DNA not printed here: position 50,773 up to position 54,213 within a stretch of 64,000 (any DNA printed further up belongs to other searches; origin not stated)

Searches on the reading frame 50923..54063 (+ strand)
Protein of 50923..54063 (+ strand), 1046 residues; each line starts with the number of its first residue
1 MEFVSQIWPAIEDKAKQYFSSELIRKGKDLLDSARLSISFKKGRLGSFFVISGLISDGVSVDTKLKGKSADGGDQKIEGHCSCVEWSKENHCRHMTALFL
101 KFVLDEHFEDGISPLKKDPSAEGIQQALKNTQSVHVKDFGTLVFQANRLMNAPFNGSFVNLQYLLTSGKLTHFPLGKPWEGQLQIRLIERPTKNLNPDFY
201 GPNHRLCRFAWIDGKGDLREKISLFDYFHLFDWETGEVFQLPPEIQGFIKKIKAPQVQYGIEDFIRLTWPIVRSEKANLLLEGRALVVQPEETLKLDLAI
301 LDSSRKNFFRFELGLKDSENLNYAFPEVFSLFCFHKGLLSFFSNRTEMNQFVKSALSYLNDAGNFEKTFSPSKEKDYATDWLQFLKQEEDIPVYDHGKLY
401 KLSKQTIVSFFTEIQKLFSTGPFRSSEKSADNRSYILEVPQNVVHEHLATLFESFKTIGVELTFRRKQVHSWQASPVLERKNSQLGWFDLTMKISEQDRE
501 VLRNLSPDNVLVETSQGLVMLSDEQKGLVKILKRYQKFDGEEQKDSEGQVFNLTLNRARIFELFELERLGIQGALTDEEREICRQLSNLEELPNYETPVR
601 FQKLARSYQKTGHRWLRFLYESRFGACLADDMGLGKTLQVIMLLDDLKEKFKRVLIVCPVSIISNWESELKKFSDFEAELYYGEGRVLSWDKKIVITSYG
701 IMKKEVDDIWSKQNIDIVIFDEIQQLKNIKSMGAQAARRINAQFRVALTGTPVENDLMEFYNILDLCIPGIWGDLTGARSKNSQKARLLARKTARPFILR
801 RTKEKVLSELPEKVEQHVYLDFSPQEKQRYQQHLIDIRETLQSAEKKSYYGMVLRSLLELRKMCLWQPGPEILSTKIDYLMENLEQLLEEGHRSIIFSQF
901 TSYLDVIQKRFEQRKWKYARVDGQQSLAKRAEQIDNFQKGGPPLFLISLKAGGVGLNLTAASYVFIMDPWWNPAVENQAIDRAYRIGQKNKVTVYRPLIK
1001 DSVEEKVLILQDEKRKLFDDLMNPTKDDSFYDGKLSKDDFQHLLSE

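Call 41: search_protein_families(library=pfam, proteins=[window:50923-54063:+], max_evalue=0.0001)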
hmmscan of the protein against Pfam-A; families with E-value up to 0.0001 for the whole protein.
window:50923-54063:+ (1046 aa): 3 families
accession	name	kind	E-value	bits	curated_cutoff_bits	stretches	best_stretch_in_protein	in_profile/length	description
PF00176.29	SNF2-rel_dom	-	8.3e-50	169.9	24.9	1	608-864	1-285/290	SNF2-related domain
PF00271.37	Helicase_C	-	6e-24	84.8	23.5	1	879-987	5-110/110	Helicase conserved C-terminal domain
PF04851.21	ResIII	-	1.1e-10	42.1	22.5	1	606-753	5-163/164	Type III restriction enzyme, res subunit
